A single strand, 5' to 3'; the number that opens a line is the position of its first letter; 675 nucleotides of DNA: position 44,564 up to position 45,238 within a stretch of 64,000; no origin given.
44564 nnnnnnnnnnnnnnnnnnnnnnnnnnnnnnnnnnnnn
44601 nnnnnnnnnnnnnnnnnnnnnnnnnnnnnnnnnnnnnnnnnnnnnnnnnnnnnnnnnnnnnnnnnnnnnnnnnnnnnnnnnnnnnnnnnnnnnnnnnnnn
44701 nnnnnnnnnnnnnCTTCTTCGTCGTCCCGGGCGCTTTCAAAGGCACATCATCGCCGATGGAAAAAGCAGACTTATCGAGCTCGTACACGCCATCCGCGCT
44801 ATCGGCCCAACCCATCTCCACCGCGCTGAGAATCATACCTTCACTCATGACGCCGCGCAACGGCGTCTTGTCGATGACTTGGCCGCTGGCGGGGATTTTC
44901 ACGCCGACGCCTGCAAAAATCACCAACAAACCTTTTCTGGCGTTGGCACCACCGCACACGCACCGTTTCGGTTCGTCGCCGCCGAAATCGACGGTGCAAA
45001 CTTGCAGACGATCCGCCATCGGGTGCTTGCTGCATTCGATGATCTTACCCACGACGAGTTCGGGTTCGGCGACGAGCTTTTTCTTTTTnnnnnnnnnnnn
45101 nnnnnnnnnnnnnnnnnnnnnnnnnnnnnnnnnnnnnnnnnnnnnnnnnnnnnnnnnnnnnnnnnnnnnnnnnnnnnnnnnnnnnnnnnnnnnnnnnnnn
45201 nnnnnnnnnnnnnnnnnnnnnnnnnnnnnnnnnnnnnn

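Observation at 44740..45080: EMAP/Myf-type tRNA-binding OB domain embedded in the N-terminal region of eIF5B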

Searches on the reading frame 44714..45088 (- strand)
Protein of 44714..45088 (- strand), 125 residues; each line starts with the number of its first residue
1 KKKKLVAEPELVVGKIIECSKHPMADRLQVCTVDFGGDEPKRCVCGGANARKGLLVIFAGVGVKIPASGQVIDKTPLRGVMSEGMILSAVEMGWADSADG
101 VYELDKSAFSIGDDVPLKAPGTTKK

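Call 11: search_solved_structures(query=window:44714-45088:-, max_evalue=0.01, show_alignments=3)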
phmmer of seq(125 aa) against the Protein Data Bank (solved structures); distinct sequences matched with E-value up to 0.01: 19.
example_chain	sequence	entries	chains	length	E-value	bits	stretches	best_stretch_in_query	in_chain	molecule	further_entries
3pco_B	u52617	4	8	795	2.4e-18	69.8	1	11-115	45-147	Phenylalanyl-tRNA synthetase, beta chain | Phenylalanine--tRNA ligase beta subunit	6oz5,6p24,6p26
7n8y_B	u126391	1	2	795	2.2e-17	66.8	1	11-114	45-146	Phenylalanine--tRNA ligase beta subunit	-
6p8t_A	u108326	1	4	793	1.4e-16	64.1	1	11-108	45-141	Phenylalanine--tRNA ligase beta subunit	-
4p71_A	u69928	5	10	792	1.9e-15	60.5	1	11-115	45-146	Phenylalanine--tRNA ligase beta subunit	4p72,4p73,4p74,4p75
2rhs_B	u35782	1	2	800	3.7e-15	59.5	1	10-97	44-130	Phenylalanyl-tRNA synthetase beta chain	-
3bu2_A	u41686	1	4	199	1.9e-13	54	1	8-97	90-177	Putative tRNA-binding protein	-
2rhq_B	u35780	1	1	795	6.2e-09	39.4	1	29-97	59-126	Phenylalanyl-tRNA synthetase beta chain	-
1b70_B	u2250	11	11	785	3.4e-07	33.8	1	13-112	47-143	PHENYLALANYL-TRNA SYNTHETASE | PROTEIN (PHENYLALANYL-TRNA SYNTHETASE) | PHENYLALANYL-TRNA SYNTHETASE BETA CHAIN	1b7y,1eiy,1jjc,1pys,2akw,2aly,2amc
2iy5_B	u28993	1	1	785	3.4e-07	33.8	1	13-112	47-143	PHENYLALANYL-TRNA SYNTHETASE BETA CHAIN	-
1mkh_A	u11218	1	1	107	5.3e-06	30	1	7-89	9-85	C-terminal domain of Methionyl-tRNA synthetase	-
7k9m_B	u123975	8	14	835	3.4e-05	27.4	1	26-112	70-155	Phenylalanine--tRNA ligase beta subunit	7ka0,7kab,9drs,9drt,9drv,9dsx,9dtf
7daw_B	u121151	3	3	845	3.4e-05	27.3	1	26-112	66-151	Phenylalanine--tRNA ligase beta subunit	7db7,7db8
7k98_B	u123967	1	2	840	3.4e-05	27.3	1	26-112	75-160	Phenylalanine--tRNA ligase beta subunit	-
1rqg_A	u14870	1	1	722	0.00022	24.7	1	7-89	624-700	Methionyl-tRNA synthetase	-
1ntg_A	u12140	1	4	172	0.00022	24.7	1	10-49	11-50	Tyrosyl-tRNA synthetase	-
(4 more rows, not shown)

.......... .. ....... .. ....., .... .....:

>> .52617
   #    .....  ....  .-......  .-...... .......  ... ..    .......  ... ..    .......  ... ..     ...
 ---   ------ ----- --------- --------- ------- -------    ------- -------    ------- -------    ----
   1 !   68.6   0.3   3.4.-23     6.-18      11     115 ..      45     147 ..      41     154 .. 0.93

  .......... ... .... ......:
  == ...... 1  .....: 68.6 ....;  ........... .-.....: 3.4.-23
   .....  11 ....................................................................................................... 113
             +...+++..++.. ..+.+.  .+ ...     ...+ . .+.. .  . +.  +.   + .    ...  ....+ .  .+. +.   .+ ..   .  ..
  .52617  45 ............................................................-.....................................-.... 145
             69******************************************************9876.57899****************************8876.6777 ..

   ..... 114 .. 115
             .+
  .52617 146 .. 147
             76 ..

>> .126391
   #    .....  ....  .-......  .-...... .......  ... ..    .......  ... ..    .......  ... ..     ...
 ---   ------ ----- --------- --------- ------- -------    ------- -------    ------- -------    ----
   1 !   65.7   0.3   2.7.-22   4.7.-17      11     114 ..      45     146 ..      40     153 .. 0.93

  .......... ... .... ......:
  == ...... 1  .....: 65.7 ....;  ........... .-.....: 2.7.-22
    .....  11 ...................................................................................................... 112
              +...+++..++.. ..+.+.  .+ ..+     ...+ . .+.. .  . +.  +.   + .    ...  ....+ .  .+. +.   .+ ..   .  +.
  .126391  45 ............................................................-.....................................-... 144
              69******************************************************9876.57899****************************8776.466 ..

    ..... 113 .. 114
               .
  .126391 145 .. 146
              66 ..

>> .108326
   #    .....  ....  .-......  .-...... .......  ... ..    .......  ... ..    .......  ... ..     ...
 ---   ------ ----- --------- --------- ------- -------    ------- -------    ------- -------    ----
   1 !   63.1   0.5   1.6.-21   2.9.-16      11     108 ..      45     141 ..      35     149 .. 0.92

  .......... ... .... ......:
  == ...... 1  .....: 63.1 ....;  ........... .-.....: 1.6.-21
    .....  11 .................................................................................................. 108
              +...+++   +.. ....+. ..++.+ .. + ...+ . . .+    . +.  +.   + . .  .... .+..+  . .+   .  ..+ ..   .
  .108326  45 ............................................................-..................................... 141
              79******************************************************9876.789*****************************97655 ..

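Call 12: search_protein_families(library=ncbifam, proteins=[window:44714-45088:-], max_evalue=0.01)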
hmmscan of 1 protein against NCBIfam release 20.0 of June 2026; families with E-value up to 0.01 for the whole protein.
seq(125 aa): 9 families
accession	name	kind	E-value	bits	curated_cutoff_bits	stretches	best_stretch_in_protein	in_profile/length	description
TIGR00472.1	pheT_bact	equivalog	1.6e-27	96.1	402.65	1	10-115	45-150/798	phenylalanine--tRNA ligase subunit beta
NF045760.1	YtpR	equivalog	6.2e-26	91.4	100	1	6-108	78-179/185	YtpR family tRNA-binding protein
NF045867.1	PheT_Nterm_rel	equivalog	6.4e-12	45.8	120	1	4-92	82-168/171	TyrS-associated PheT N-terminal domain-related protein TapR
NF001879.0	PRK00629.5-1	equivalog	1.9e-06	26.7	840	1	11-97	45-128/718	phenylalanine--tRNA ligase subunit beta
NF001882.0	PRK00629.5-4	equivalog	3.8e-06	25.5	527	1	3-97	38-129/725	phenylalanine--tRNA ligase subunit beta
TIGR00399.1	metG_C_term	equivalog_domain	1.3e-05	25.1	116.65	0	10-46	43-78/139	methionine--tRNA ligase subunit beta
NF008900.0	PRK12267.1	equivalog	1.8e-05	23.4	598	1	10-91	552-628/648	methionine--tRNA ligase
NF001100.0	PRK00133.1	equivalog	1.9e-05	23.4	587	1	10-91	580-655/676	methionine--tRNA ligase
NF007492.0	PRK10089.1-1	equivalog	6.6e-05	22.8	150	1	9-88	12-85/110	tRNA-binding protein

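Call 24: predict_structure(alignment_id=A1)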
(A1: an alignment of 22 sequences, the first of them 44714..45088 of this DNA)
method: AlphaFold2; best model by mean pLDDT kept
length: 125 residues; sequences in the alignment: 22
mean_pLDDT: 87.6   pTM: 0.79
mean pLDDT of the five models: 87.6, 84.6, 83.9, 83.6, 83.4
residues with pLDDT >= 90: 83; 70-90: 29; 50-70: 5; < 50: 8
segments of 3 or more residues with pLDDT < 50: 1-5, 123-125
pLDDT, mean of each block of 10 residues (from residue 1): 56 96 94 94 93 95 92 93 93 86 89 87 50
secondary structure, 60 per line:
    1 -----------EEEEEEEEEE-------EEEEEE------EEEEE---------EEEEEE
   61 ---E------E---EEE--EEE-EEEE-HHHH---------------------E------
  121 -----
elements in order: E12-21 E29-34 E41-45 E55-60 E75-77 E80-82 E84-87 H89-92

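Call 26: search_protein_representatives(alignment_id=A1)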
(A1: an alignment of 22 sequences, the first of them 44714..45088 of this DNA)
Query: 22 sequences, 129 profile positions. Proteins with E-value up to 0.001 (for the whole library): 13132; up to 1e-10: 8428; up to 1e-30: 29. The best 150 are listed.
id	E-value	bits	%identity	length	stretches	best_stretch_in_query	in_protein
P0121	1.4e-43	164.1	-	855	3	7-127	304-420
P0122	3.1e-43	162.9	-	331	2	14-116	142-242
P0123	5.7e-42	158.8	-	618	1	4-127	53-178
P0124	1.2e-41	157.8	-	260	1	9-127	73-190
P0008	1.7e-39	150.9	-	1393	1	6-125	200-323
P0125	6.3e-39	149.0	-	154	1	5-123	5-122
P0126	9.2e-38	145.2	-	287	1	2-123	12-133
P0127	1.3e-37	144.7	-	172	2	61-125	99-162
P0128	1.5e-37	144.5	-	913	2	13-119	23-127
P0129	8.1e-36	138.9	-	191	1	6-103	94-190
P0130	1.6e-35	138.0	-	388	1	3-123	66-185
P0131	9.0e-35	135.6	-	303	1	2-125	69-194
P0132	3.9e-33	130.3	-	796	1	7-123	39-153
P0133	6.1e-33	129.6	-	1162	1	2-123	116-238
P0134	1.6e-32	128.2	-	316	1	12-126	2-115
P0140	1.5e-31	125.2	-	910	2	10-117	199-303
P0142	2.5e-31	124.4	-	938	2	4-96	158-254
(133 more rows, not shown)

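Call 27: search_protein_families(library=pfam, proteins=[P0121, P0122, P0123, P0124, P0126, P0128, P0130, P0133, P0140, P0142], max_evalue=0.001)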
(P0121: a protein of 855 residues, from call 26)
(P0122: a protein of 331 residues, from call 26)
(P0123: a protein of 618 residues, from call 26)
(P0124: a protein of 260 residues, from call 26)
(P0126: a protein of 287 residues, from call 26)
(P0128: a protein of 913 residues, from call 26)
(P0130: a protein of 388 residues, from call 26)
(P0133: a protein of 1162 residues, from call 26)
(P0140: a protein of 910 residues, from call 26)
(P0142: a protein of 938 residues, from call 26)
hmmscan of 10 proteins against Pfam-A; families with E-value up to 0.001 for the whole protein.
P0121 (855 aa): 1 family
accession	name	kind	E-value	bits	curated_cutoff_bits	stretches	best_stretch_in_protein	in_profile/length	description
PF01588.26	tRNA_bind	-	4.1e-20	72.1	27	2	311-408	2-95/96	Putative tRNA binding domain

P0122 (331 aa): 1 family
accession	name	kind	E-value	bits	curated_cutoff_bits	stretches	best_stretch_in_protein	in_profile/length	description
PF01588.26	tRNA_bind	-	3.2e-33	114.1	27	2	142-241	2-95/96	Putative tRNA binding domain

P0123 (618 aa): 1 family
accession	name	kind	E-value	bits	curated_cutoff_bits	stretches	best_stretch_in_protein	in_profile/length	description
PF01588.26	tRNA_bind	-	1.2e-14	54.6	27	1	63-160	2-90/96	Putative tRNA binding domain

P0124 (260 aa): 1 family
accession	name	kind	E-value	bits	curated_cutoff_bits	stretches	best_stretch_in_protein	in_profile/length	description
PF01588.26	tRNA_bind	-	1.8e-19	70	27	1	77-178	1-95/96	Putative tRNA binding domain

P0126 (287 aa): 1 family
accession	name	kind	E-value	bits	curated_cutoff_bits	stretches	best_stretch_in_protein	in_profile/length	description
PF01588.26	tRNA_bind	-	2e-20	73.1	27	1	23-118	1-89/96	Putative tRNA binding domain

P0128 (913 aa): 5 families
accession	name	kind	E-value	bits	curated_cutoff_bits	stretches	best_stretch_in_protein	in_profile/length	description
PF03483.22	B3_4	-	2.1e-61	207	29.3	1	340-511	2-173/174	B3/4 domain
PF01588.26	tRNA_bind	-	1.1e-34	118.8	27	2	23-123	1-95/96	Putative tRNA binding domain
PF17759.6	tRNA_synthFbeta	-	6.7e-30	104.6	22.4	1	599-804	1-214/214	Phenylalanyl tRNA synthetase beta chain CLM domain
PF03147.19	FDX-ACB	-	3e-20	72.9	31.1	1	821-906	1-86/94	Ferredoxin-fold anticodon binding domain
PF03484.21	B5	-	7.8e-19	68.1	28.6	1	533-596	1-67/67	tRNA synthetase B5 domain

P0130 (388 aa): 1 family
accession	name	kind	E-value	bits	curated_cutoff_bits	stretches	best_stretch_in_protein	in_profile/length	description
PF01588.26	tRNA_bind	-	8.7e-20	71.1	27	1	77-177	2-95/96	Putative tRNA binding domain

P0133 (1162 aa): 5 families
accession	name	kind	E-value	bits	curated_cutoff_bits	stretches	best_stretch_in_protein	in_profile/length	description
PF00009.33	GTP_EFTU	-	4.3e-32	111.7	26.5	1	727-938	4-187/188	Elongation factor Tu GTP binding domain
PF11987.13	IF-2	-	4.9e-17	62.4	27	1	1055-1156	5-105/117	Translation-initiation factor 2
PF01588.26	tRNA_bind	-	5.4e-12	46.1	27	1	127-230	1-95/96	Putative tRNA binding domain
PF03144.31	GTP_EFTU_D2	-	2.3e-06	28.4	30.3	1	965-1038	1-68/73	Elongation factor Tu domain 2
PF01926.29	MMR_HSR1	-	6.6e-05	23.4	21.9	1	730-852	3-113/113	50S ribosome-binding GTPase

P0140 (910 aa): 5 families
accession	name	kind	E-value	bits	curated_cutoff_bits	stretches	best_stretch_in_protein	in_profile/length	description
PF03483.22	B3_4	-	3.4e-56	190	29.3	1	326-497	1-172/174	B3/4 domain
PF01588.26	tRNA_bind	-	2.2e-31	108.2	27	2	202-301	1-95/96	Putative tRNA binding domain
PF17759.6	tRNA_synthFbeta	-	3e-30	105.7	22.4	1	592-802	1-214/214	Phenylalanyl tRNA synthetase beta chain CLM domain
PF03147.19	FDX-ACB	-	9.1e-21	74.6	31.1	1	819-902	1-85/94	Ferredoxin-fold anticodon binding domain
PF03484.21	B5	-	4.7e-13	49.6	28.6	1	520-589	1-67/67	tRNA synthetase B5 domain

P0142 (938 aa): 5 families
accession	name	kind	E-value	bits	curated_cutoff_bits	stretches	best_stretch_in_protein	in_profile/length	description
PF03483.22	B3_4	-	1.1e-59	201.4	29.3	1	359-529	3-173/174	B3/4 domain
PF17759.6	tRNA_synthFbeta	-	5.7e-42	144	22.4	1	622-830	1-214/214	Phenylalanyl tRNA synthetase beta chain CLM domain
PF01588.26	tRNA_bind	-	3.1e-23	82.1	27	2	167-252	1-79/96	Putative tRNA binding domain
PF03484.21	B5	-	9.5e-18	64.6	28.6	1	552-619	2-67/67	tRNA synthetase B5 domain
PF03147.19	FDX-ACB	-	2.3e-15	57.2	31.1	1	847-934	1-92/94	Ferredoxin-fold anticodon binding domain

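Call 28: fold_search(model_id=the predicted structure, library=pdb)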
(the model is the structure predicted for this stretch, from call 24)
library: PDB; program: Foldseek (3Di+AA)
matches with E <= 10: 458; with E <= 0.001: 53
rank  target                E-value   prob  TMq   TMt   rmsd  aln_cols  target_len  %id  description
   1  6oz5_D                3.7e-09  1.00  0.78  0.13   3.4       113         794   41  Escherichia coli tRNA synthetase in complex with compound 3 (released 2020-11-18)
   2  9a77_B                4.4e-09  1.00  0.78  0.49   1.9       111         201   40  Integrative model of GATB-YTPR by crosslinking MS and deep learning (released 2024-09-18)
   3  3bu2_A                2.0e-08  1.00  0.77  0.50   1.6       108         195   40  Crystal structure of a tRNA-binding protein from Staphylococcus saprophyticus subsp. saprophyticus. Northeast Structur (released 2008-01-22)
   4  4p71_A                3.4e-08  1.00  0.77  0.13   3.4       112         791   38  Apo PheRS from P. aeuriginosa (released 2014-06-25)
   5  6p8t_E                3.6e-08  1.00  0.75  0.13   1.9       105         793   38  Acinetobacter baumannii tRNA synthetase in complex with compound 1 (released 2020-11-18)
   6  9a5b_B                4.0e-08  1.00  0.75  0.12   2.3       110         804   35  Integrative model of SYFA-SYFB by crosslinking MS and deep learning (released 2024-09-18)
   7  6oz5_B                4.3e-08  1.00  0.78  0.13   1.3       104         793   42  Escherichia coli tRNA synthetase in complex with compound 3 (released 2020-11-18)
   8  7k9m_B                2.5e-07  1.00  0.75  0.12   1.8       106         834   30  Crystal structure of the complex of M. tuberculosis PheRS with cognate precursor tRNA and 5'-O-(N-phenylalanyl)sulfamo (released 2021-05-12)
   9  7k98_B                4.4e-07  1.00  0.76  0.12   1.7       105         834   28  Preaminoacylation complex of M. tuberculosis PheRS with cognate precursor tRNA and 5'-O-(N-phenylalanyl)sulfamoyl-aden (released 2021-05-12)
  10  3pco_B                9.6e-07  1.00  0.76  0.13   3.6       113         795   41  crystal structure of E. coli phenylalanine-tRNA synthetase complexed with phenylalanine and AMP (released 2011-03-02)
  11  7ka0_B                1.1e-06  1.00  0.76  0.12   1.7       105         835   28  Crystal structure of the complex of M. tuberculosis PheRS with cognate precursor tRNA and phenylalanine (released 2021-05-12)
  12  7k98_E                1.9e-06  1.00  0.71  0.11   2.6       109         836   27  Preaminoacylation complex of M. tuberculosis PheRS with cognate precursor tRNA and 5'-O-(N-phenylalanyl)sulfamoyl-aden (released 2021-05-12)
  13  1pys_B                2.3e-06  1.00  0.74  0.13   1.8       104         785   32  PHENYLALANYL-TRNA SYNTHETASE FROM THERMUS THERMOPHILUS (released 1997-11-19)
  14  2rhq_B                2.3e-06  1.00  0.69  0.12   2.4       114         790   34  PheRS from Staphylococcus haemolyticus- rational protein engineering and inhibitor studies (released 2007-11-06)
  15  1b7y_B                2.5e-06  1.00  0.72  0.12   1.8       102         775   32  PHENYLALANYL TRNA SYNTHETASE COMPLEXED WITH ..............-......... (released 2000-01-26)
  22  1fl0                  1.3e-05  1.00  0.55  0.43   8.9       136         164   23  CRYSTAL STRUCTURE OF THE EMAP2/RNA-BINDING DOMAIN OF THE P43 PROTEIN FROM HUMAN AMINOACYL-TRNA SYNTHETASE COMPLEX (released 2000-12-06)
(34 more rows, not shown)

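Call 45: find_encoding_contigs(protein=P0121, flank=8000, max_places=3)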
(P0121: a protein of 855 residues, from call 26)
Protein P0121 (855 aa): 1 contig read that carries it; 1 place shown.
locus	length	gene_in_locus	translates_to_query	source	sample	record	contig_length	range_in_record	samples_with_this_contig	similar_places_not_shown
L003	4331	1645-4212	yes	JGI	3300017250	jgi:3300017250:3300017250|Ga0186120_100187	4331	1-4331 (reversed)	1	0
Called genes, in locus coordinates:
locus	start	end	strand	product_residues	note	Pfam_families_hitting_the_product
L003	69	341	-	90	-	-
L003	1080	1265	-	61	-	-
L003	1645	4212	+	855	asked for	PF01588:tRNA_bind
